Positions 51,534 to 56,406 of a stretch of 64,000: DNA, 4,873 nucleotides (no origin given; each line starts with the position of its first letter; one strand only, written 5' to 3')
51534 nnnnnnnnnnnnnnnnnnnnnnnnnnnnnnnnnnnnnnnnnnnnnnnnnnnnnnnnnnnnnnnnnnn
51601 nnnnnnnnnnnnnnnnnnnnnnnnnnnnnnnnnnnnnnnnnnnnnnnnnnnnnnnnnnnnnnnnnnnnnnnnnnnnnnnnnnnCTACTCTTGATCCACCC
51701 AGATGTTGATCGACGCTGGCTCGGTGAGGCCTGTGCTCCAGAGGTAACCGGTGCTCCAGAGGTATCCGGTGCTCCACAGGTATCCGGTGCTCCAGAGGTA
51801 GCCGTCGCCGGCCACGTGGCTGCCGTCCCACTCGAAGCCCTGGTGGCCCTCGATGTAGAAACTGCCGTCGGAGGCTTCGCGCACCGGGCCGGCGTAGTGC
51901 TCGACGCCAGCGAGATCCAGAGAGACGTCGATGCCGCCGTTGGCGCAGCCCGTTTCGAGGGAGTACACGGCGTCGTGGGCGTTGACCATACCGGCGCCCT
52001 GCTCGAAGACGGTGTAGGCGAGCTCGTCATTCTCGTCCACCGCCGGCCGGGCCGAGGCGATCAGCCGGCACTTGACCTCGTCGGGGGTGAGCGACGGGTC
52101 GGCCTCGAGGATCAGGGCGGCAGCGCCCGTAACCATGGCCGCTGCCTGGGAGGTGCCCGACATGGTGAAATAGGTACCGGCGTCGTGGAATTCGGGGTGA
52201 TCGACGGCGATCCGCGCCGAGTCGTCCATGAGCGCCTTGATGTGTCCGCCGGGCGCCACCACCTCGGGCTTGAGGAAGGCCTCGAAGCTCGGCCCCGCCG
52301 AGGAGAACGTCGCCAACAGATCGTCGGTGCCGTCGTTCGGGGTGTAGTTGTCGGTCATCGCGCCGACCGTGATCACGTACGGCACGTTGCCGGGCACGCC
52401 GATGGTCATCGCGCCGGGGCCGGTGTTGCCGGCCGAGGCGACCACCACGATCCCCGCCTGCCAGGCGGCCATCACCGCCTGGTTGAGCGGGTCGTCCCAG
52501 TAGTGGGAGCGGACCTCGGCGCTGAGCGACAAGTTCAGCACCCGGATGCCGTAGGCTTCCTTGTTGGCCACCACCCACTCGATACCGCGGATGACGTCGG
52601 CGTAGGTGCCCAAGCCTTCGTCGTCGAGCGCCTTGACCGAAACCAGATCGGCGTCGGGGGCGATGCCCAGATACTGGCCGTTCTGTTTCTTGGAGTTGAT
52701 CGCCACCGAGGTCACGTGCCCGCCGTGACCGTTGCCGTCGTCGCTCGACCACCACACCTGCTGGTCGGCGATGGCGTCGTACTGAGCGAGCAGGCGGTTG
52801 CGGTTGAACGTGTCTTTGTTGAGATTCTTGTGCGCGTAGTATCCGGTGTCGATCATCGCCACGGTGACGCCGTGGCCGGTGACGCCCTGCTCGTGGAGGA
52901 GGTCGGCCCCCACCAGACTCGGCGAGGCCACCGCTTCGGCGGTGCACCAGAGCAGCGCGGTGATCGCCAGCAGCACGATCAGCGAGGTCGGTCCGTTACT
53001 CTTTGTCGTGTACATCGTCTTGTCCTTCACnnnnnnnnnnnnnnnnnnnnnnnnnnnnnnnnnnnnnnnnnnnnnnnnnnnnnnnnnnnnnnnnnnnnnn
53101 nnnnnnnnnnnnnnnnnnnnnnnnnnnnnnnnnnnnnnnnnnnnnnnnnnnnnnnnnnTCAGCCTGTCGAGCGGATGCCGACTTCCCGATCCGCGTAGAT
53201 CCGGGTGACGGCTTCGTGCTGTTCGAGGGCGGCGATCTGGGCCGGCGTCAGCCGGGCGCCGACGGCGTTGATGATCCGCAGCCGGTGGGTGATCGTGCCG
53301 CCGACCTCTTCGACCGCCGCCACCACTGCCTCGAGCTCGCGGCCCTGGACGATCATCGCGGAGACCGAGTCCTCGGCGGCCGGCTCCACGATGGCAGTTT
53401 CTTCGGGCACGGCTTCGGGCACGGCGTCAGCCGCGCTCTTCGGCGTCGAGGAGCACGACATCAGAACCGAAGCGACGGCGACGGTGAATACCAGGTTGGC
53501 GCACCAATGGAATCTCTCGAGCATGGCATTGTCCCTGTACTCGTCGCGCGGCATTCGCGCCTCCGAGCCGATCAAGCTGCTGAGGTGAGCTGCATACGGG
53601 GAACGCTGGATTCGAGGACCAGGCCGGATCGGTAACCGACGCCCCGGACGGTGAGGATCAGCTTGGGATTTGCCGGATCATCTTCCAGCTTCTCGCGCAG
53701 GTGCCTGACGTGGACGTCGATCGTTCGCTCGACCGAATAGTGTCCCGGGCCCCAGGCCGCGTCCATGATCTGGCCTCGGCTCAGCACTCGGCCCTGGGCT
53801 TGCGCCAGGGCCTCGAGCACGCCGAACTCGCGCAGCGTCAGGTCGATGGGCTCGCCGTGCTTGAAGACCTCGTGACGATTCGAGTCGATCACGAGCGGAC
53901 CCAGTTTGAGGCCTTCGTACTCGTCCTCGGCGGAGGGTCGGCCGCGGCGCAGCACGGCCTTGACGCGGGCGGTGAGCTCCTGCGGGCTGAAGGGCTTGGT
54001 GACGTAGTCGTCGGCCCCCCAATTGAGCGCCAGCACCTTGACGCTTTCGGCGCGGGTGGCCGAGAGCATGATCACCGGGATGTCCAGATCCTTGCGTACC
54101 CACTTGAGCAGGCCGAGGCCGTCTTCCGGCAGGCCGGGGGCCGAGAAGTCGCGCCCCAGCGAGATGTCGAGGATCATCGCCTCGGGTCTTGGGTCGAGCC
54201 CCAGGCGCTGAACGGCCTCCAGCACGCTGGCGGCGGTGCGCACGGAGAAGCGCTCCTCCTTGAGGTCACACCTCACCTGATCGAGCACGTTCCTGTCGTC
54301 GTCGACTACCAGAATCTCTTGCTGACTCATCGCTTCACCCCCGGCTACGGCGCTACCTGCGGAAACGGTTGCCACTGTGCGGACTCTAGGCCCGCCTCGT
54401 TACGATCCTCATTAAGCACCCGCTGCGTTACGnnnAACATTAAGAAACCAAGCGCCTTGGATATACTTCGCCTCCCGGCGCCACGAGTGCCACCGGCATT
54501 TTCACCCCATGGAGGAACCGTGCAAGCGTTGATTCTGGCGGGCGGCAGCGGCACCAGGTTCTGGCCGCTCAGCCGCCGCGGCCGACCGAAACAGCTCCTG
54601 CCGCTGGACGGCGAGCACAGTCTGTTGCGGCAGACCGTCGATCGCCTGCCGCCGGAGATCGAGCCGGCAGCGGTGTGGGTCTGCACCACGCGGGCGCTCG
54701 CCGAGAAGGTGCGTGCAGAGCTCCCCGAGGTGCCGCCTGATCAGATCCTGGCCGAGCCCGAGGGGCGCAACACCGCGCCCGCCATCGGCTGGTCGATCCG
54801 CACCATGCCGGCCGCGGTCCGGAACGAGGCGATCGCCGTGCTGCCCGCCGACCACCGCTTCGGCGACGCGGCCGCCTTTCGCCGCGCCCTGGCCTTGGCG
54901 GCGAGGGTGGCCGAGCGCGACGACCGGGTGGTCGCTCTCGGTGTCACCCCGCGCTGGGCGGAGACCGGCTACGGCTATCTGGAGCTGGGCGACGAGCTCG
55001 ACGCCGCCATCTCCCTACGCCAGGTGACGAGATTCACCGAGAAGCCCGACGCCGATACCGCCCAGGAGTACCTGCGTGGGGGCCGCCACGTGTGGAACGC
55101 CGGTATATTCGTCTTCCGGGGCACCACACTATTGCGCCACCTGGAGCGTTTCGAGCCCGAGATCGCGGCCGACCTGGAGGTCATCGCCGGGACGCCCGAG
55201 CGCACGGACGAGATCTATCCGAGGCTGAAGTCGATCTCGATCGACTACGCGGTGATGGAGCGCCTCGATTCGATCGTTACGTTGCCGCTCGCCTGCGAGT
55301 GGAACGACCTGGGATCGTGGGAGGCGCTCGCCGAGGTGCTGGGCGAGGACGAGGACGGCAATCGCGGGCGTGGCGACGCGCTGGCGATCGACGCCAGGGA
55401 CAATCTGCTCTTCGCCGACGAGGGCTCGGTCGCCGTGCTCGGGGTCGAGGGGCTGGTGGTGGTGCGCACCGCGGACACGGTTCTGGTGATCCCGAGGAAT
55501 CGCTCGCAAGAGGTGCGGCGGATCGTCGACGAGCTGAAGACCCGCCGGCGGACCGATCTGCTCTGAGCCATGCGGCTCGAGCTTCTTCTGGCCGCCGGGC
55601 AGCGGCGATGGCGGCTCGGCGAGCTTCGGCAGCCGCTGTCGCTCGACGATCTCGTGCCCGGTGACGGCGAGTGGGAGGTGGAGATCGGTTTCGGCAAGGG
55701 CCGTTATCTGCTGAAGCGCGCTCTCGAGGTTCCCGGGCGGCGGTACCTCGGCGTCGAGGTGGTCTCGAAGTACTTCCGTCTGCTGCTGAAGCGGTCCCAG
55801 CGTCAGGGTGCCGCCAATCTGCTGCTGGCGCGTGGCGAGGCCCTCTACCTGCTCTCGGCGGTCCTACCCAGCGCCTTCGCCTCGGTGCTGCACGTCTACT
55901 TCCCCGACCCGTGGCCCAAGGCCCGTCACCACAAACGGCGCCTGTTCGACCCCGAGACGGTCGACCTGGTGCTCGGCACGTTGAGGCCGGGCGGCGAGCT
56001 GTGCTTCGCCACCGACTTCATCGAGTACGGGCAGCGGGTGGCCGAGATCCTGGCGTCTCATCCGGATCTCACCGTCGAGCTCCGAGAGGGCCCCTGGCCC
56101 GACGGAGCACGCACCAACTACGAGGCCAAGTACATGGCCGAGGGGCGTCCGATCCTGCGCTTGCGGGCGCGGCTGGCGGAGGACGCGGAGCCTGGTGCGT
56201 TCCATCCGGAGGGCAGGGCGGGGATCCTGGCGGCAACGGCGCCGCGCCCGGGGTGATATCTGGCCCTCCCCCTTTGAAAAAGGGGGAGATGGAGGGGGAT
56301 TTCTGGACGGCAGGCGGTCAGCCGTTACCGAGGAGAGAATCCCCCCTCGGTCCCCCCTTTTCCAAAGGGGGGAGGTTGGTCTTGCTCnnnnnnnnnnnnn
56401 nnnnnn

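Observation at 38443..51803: Unassigned C-terminal module on all seven subtilases: 4-9 tandem hexapeptides G-Y-L-W-[ST]-[TDG] plus an invariant acidic tail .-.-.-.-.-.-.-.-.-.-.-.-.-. at the C-terminus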

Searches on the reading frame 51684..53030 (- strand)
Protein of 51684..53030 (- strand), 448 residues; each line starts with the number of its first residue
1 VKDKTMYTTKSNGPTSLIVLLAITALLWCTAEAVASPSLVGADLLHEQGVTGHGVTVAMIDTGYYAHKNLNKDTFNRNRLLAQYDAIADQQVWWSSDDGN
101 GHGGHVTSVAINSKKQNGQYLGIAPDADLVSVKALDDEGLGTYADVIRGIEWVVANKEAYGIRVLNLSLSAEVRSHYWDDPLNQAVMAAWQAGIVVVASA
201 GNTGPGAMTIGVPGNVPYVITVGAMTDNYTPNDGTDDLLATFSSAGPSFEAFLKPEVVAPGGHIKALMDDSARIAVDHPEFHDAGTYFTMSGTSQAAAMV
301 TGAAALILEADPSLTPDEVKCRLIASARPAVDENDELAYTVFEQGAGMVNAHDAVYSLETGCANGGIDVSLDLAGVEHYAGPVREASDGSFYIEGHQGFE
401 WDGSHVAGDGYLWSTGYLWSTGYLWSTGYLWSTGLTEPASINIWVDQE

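Call 3: search_protein_families(library=pfam, proteins=[window:51684-53030:-], max_evalue=0.1)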
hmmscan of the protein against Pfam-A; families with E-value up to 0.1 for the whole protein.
window:51684-53030:- (448 aa): 1 family
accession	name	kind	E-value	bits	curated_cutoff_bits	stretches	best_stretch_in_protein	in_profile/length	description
PF00082.27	Peptidase_S8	-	5.6e-52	177.3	21.8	1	52-333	1-274/288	Subtilase family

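Call 4: search_protein_families(library=ncbifam, proteins=[window:51684-53030:-], max_evalue=0.1)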
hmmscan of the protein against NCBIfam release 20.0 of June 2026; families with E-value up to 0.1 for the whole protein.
window:51684-53030:- (448 aa): 8 families
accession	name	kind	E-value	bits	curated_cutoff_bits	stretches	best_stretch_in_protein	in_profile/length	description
TIGR03921.1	T7SS_mycosin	equivalog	7.8e-38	130.5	278.75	1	47-356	8-286/353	type VII secretion-associated serine protease mycosin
TIGR03895.1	protease_PatA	subfamily_domain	2.1e-14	53.2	421.05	1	102-358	1-228/606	PatA/PatG family cyanobactin maturation protease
NF049966.1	QH_SP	equivalog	2.2e-13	50.1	165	1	57-222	2-140/219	subtilisin-like serine protease QhpE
NF040553.1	SGO_0316_fam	subfamily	1.5e-11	42.8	1400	2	238-357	652-765/1486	SGO_0316/SGO_0317 family LPXTG-anchored serine peptidase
NF040809.1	germ_prot_CspBA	exception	5.1e-11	41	1250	2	86-204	709-825/1099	bifunctional germination protease/germinant receptor pseudoprotease CspBA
NF042956.1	IteS_antiphage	equivalog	3.5e-10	38.8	900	1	80-340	272-546/747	S8 family anti-phage peptidase IteS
NF033595.1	denti_PrtP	equivalog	4.8e-10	38.7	300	1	165-361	342-508/606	dentilisin complex serine proteinase subunit PrtP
NF040808.2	CspC_non_triad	exception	1.4e-09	37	675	2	96-204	163-278/556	bile acid germinant receptor pseudoprotease CspC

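Call 9: find_homologous_proteins(query=window:51684-53030:-, max_evalue=1e-20)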
Query window:51684-53030:- (448 aa): 1810 proteins with E <= 1e-20 among 8000 candidates; the best 120 are listed.
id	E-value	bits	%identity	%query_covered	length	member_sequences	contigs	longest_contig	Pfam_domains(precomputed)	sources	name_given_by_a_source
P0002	9.1e-194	663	61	99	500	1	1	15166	PF00082.28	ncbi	-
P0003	8.7e-177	607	60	100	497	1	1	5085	PF00082.28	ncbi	-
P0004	1.3e-165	570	56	91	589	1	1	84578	PF00082.28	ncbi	-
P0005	2.0e-164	566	56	92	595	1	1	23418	PF00082.28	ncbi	-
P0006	3.1e-163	562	55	92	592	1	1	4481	PF00082.28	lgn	-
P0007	1.2e-161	557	57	92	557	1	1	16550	PF00082.28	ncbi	-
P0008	2.1e-160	553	55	92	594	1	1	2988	PF00082.28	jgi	jgi:subtilisin family serine protease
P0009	5.1e-159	548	55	92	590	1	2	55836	PF00082.28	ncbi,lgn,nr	ncbi:MAG: S8 family peptidase [Gammaproteobacteria bacterium]|nr:S8 family peptidase [Gammaproteobac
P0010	1.7e-158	547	56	92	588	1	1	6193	PF00082.28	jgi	jgi:subtilisin family serine protease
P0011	2.2e-158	546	54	92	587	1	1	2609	PF00082.28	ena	-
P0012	3.1e-157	542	53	92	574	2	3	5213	PF00082.28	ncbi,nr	ncbi:MAG: S8 family peptidase [Woeseia sp.]|nr:S8 family peptidase [Gammaproteobacteria bacterium] N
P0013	1.2e-156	540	57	92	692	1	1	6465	PF00082.28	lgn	-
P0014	2.5e-156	539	59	92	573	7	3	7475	PF00082.28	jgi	jgi:serine protease AprX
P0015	4.3e-156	539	53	92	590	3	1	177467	PF00082.28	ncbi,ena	-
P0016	4.7e-156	538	58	92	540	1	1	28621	PF00082.28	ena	-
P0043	1.1e-146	508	56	89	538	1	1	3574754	PF00082.28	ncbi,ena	-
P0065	3.0e-144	500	51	94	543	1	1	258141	PF00082.28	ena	-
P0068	5.4e-144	499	57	93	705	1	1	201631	PF00082.28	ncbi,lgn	-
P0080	1.3e-142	494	56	88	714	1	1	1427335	PF00082.28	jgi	jgi:serine protease AprX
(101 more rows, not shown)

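Call 17: find_encoding_contigs(protein=P0003, flank=10000, max_places=4)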
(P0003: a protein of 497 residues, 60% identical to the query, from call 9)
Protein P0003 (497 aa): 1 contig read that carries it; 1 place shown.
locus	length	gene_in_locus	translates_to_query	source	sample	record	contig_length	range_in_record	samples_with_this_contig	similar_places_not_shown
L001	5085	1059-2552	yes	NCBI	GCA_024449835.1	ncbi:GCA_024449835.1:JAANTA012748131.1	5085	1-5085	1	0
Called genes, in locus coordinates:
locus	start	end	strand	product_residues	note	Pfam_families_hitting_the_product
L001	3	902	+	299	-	?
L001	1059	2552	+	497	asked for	PF00082:Peptidase_S8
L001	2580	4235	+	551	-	-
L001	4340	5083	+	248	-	?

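Call 26: find_encoding_contigs(protein=P0043, flank=10000, max_places=2)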
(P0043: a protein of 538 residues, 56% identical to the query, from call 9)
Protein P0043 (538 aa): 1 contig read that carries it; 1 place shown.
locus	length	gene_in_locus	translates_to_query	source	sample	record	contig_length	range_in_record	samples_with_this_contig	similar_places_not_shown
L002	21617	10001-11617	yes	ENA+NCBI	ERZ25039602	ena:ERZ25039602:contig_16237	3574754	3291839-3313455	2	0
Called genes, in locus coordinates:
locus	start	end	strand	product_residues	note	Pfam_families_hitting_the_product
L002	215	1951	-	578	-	PF13424:TPR_12 (faint)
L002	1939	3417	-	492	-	PF03704:BTAD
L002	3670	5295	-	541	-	PF00515:TPR_1 (faint), PF07719:TPR_2 (faint), PF13174:TPR_6 (faint), PF13181:TPR_8 (faint), PF13428:TPR_14 (faint), PF13432:TPR_16 (weak), PF14561:TPR_20 (faint), PF14559:TPR_19, +3 more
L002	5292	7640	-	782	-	PF02156:Glyco_hydro_26, PF02836:Glyco_hydro_2_C (weak)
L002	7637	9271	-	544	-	PF00535:Glycos_transf_2, PF13641:Glyco_tranf_2_3, PF13506:Glyco_transf_21, PF13632:Glyco_trans_2_3, PF03552:Cellulose_synt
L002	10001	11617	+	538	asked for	PF00082:Peptidase_S8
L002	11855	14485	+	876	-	PF00072:Response_reg, PF13492:GAF_3 (faint), PF08447:PAS_3, PF01590:GAF, PF00158:Sigma54_activat, PF07728:AAA_5 (weak), PF14532:Sigma54_activ_2, PF25601:AAA_lid_14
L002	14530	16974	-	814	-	PF07495:Y_Y_Y, PF00512:HisKA, PF02518:HATPase_c, PF00072:Response_reg, PF01627:Hpt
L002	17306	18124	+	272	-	-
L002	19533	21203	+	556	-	PF22113:Mtrc-MtrF_II-IV_dom (faint), PF09699:Paired_CXXCH_1 (faint), PF14522:Cytochrome_C7 (faint), PF14537:Cytochrom_c3_2 (faint), PF13435:Cytochrome_C554 (faint), PF13424:TPR_12 (faint), PF07719:TPR_2 (faint), PF14559:TPR_19 (weak)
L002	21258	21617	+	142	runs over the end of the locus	PF07978:NIPSNAP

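Call 27: find_encoding_contigs(protein=P0080, flank=10000, max_places=2)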
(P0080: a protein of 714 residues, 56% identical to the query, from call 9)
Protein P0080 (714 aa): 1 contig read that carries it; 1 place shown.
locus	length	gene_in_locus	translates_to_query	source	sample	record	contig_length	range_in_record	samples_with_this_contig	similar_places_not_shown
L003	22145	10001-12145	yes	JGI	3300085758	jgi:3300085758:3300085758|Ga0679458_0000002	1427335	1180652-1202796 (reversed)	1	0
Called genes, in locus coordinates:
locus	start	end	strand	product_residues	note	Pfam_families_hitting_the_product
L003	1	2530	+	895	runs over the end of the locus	PF00330:Aconitase, PF00694:Aconitase_C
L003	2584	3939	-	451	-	PF06123:CreD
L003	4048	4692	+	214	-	PF12710:HAD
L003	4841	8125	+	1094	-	PF07494:Reg_prop (faint), PF08450:SGL (faint), PF23748:Beta-prop_LRRK2 (faint), PF07495:Y_Y_Y, PF00990:GGDEF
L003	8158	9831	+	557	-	PF00990:GGDEF, PF00563:EAL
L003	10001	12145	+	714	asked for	PF00082:Peptidase_S8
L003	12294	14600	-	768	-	PF18370:RGI_lyase, PF13517:FG-GAP_3 (faint), PF21348:RGL11_C, PF01839:FG-GAP (faint), PF25292:Beta-prop_CGLA (faint)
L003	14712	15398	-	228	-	PF13468:Glyoxalase_3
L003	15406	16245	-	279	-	PF03301:Trp_dioxygenase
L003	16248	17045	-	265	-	PF01863:YgjP-like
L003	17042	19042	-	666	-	PF00724:Oxidored_FMN, PF03486:HI0933_like (weak), PF07992:Pyr_redox_2, PF00070:Pyr_redox (weak), PF00890:FAD_binding_2 (weak), PF01266:DAO, PF12831:FAD_oxidored (weak), PF13450:NAD_binding_8, +3 more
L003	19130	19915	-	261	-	-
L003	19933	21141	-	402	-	PF12704:MacB_PCD, PF02687:FtsX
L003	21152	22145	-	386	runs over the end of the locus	PF12704:MacB_PCD, PF02687:FtsX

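Call 28: find_encoding_contigs(protein=P0015, flank=10000, max_places=2)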
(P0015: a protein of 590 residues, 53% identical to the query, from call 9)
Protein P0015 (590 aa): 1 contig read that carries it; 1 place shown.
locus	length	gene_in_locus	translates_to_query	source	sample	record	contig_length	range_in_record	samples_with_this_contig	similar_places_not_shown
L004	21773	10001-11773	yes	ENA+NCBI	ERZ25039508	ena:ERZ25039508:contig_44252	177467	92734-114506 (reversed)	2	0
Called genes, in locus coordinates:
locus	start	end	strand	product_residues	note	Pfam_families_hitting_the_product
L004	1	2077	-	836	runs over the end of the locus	PF17152:CHASE8, PF00672:HAMP, PF00512:HisKA, PF02518:HATPase_c, PF00072:Response_reg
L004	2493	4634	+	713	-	PF00072:Response_reg, PF00990:GGDEF, PF00563:EAL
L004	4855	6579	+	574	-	-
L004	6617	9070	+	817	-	-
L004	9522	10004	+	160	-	PF00990:GGDEF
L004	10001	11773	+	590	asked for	PF00082:Peptidase_S8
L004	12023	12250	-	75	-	-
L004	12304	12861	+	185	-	PF00158:Sigma54_activat, PF07728:AAA_5, PF14532:Sigma54_activ_2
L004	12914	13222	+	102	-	PF18024:HTH_50 (weak), PF02954:HTH_8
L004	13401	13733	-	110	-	PF01627:Hpt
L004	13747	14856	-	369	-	PF00990:GGDEF, PF00563:EAL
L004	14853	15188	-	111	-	PF00990:GGDEF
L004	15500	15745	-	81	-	PF00072:Response_reg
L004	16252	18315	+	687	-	PF13442:Cytochrome_CBB3 (faint), PF00753:Lactamase_B, PF12706:Lactamase_B_2 (weak), PF10996:Beta-Casp, PF07521:RMMBL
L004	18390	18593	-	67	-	PF07311:Dodecin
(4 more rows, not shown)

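Call 29: find_encoding_contigs(protein=P0065, flank=10000, max_places=2)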
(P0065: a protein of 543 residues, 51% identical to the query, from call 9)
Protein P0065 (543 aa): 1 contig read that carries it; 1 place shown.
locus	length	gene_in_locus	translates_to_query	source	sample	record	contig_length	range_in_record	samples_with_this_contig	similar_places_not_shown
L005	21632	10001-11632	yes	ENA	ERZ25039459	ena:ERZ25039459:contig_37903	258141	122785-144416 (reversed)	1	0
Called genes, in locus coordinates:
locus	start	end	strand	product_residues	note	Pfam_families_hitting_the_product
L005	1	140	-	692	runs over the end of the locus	PF00072:Response_reg, PF00990:GGDEF (weak), PF00563:EAL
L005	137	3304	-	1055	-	PF00672:HAMP, PF00512:HisKA, PF02518:HATPase_c, PF00072:Response_reg, PF01627:Hpt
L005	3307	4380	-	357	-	PF01547:SBP_bac_1, PF13416:SBP_bac_8, PF13343:SBP_bac_6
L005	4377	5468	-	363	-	PF01547:SBP_bac_1, PF13416:SBP_bac_8, PF13531:SBP_bac_11, PF13343:SBP_bac_6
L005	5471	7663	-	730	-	PF00072:Response_reg, PF08448:PAS_4 (weak), PF00990:GGDEF, PF00563:EAL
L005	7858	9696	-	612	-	PF00512:HisKA, PF02518:HATPase_c, PF00072:Response_reg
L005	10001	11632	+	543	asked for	PF00082:Peptidase_S8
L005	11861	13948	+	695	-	-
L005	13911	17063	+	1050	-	PF08450:SGL (faint), PF21959:DUF6923 (faint), PF23748:Beta-prop_LRRK2 (faint), PF07494:Reg_prop (weak), PF07495:Y_Y_Y, PF00990:GGDEF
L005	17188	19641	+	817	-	PF17152:CHASE8 (weak), PF00672:HAMP, PF00512:HisKA, PF02518:HATPase_c, PF00072:Response_reg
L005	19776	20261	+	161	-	PF00027:cNMP_binding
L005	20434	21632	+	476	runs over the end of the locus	PF04174:CP_ATPgrasp_1, PF14403:CP_ATPgrasp_2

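Call 84: find_encoding_contigs(protein=P0068, flank=8000, max_places=1)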
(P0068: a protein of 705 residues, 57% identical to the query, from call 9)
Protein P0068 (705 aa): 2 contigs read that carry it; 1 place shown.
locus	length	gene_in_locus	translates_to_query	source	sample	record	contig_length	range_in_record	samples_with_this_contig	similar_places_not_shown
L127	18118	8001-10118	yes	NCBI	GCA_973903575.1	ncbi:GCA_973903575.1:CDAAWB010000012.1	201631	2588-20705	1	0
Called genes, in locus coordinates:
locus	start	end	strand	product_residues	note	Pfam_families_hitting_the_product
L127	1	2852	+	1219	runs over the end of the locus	-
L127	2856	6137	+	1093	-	PF07494:Reg_prop (faint), PF08450:SGL (faint), PF23748:Beta-prop_LRRK2 (faint), PF07495:Y_Y_Y, PF00990:GGDEF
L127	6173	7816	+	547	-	PF08448:PAS_4 (faint), PF00990:GGDEF (weak), PF00563:EAL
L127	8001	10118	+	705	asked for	PF00082:Peptidase_S8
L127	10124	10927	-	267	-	PF04397:LytTR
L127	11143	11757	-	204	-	PF00929:RNase_T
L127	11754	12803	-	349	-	PF01979:Amidohydro_1, PF04909:Amidohydro_2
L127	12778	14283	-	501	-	PF00883:Peptidase_M17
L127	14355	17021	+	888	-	PF28598:PDH_E1_N, PF00456:Transketolase_N, PF17831:PDH_E1_M, PF22613:Transketolase_C_1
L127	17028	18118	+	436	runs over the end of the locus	PF00364:Biotin_lipoyl, PF25984:BSH_YknX (faint), PF02817:E3_binding, PF00198:2-oxoacid_dh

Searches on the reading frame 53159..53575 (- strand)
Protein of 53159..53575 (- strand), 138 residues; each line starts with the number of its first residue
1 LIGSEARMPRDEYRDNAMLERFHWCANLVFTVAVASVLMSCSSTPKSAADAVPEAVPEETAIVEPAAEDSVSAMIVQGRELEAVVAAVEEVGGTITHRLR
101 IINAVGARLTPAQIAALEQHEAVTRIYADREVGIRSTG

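Call 20: search_protein_families(library=pfam, proteins=[window:53159-53575:-], max_evalue=0.001)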
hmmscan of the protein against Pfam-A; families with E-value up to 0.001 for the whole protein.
window:53159-53575:- (138 aa): 0 families
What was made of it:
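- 53159..53575 (-): Stand-alone lipoprotein made of an I9-like subtilase propeptide. No Pfam hit (call 20).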

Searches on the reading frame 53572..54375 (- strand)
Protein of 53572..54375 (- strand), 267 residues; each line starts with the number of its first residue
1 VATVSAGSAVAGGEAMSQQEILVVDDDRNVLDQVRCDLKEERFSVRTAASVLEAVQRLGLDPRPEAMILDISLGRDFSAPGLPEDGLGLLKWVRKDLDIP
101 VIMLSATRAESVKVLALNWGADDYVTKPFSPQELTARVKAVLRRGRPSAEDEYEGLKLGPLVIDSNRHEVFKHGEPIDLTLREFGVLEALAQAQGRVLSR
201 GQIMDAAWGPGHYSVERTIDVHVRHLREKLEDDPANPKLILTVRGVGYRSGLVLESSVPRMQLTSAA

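Call 20: search_protein_families(library=pfam, proteins=[window:53572-54375:-], max_evalue=0.001)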
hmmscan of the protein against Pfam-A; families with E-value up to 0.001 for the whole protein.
window:53572-54375:- (267 aa): 2 families
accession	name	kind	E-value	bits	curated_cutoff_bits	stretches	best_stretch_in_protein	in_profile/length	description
PF00486.34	Trans_reg_C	-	4.8e-27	94.3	26.2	1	174-249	1-76/77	Transcriptional regulatory protein, C terminal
PF00072.30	Response_reg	-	4.1e-19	69.2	30.2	1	21-139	1-111/111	Response regulator receiver domain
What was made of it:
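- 53572..54375 (-): OmpR-type response regulator at the upstream end of the array. Call 20.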

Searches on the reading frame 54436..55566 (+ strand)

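Call 20: search_protein_families(library=pfam, proteins=[window:54436-55566:+], max_evalue=0.001)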
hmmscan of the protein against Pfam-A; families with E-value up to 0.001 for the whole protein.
window:54436-55566:+ (376 aa): 3 families
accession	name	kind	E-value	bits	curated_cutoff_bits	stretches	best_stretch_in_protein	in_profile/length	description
PF00483.29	NTP_transferase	-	9.2e-38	130.6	21.2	1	31-305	2-242/245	Nucleotidyl transferase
PF22640.1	ManC_GMP_beta-helix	-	1.7e-15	57.1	27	1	314-367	2-55/55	MannoseP isomerase/GMP-like beta-helix domain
PF12804.13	NTP_transf_3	-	9.8e-12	45.8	27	1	31-167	1-120/160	MobA-like NTP transferase domain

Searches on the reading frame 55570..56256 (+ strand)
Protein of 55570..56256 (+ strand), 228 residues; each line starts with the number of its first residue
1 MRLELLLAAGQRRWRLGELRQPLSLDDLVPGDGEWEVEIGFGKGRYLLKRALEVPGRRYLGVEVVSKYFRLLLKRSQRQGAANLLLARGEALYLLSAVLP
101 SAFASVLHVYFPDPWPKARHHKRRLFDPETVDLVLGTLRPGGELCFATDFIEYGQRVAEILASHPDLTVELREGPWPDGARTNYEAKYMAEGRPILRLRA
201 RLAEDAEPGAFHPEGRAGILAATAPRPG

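Call 20: search_protein_families(library=pfam, proteins=[window:55570-56256:+], max_evalue=0.001)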
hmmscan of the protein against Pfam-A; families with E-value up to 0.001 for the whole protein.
window:55570-56256:+ (228 aa): 1 family
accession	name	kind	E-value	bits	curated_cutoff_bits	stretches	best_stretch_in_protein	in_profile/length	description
PF02390.23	Methyltransf_4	-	4.5e-38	130.8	24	1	37-197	6-172/173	Putative methyltransferase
